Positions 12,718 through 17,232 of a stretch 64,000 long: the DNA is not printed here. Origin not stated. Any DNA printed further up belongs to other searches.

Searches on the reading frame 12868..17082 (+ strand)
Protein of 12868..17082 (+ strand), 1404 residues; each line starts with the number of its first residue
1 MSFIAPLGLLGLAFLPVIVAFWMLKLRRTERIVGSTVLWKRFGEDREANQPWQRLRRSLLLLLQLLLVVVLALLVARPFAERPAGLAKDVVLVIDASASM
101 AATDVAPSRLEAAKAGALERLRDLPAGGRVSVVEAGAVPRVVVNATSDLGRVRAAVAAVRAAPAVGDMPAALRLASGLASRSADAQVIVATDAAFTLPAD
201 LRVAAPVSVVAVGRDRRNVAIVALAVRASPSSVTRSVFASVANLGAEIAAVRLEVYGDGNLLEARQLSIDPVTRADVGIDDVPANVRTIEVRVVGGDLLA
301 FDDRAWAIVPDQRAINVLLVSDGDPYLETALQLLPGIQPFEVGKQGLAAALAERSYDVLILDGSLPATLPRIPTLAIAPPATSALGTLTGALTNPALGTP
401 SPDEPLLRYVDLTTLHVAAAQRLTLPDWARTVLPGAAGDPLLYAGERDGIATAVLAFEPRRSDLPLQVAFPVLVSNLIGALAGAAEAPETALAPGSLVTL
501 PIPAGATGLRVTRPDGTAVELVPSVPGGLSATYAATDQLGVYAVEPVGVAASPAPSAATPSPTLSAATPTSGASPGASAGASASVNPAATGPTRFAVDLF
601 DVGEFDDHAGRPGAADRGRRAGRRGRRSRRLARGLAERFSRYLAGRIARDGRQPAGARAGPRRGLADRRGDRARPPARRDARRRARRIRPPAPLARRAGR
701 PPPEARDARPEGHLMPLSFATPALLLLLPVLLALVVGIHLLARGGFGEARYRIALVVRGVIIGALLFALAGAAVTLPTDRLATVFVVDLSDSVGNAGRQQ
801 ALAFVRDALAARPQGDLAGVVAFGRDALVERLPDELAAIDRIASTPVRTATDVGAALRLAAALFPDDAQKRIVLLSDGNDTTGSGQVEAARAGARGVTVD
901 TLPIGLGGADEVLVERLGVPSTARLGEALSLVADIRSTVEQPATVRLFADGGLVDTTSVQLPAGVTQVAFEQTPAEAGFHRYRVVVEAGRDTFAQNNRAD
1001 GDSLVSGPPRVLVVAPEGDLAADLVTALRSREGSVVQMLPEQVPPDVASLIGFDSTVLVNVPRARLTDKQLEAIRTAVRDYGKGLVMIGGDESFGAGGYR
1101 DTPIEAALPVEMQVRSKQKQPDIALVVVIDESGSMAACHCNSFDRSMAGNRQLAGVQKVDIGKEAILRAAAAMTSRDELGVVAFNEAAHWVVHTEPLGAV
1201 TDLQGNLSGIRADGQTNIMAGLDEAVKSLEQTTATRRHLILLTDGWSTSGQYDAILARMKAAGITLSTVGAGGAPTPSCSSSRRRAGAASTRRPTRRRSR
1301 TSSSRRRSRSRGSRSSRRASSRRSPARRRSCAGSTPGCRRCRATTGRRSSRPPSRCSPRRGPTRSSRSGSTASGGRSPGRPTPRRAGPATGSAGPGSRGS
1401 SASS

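Call 72: search_protein_families(library=pfam, proteins=[window:12868-17082:+], max_evalue=0.0001)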
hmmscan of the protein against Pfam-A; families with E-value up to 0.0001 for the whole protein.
window:12868-17082:+ (1404 aa): 4 families
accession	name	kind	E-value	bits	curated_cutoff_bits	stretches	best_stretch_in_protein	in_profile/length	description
PF13519.12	VWA_2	-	2.3e-40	138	27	3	90-193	1-106/107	von Willebrand factor type A domain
PF00092.34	VWA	-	1.1e-22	81.5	23.8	2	1125-1274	2-142/174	von Willebrand factor type A domain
PF07584.16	BatA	-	5.5e-11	43.2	25.9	1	1-78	1-77/77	Aerotolerance regulator N-terminal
PF13768.12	VWA_3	-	3.7e-08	34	27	0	1163-1269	21-131/155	von Willebrand factor type A domain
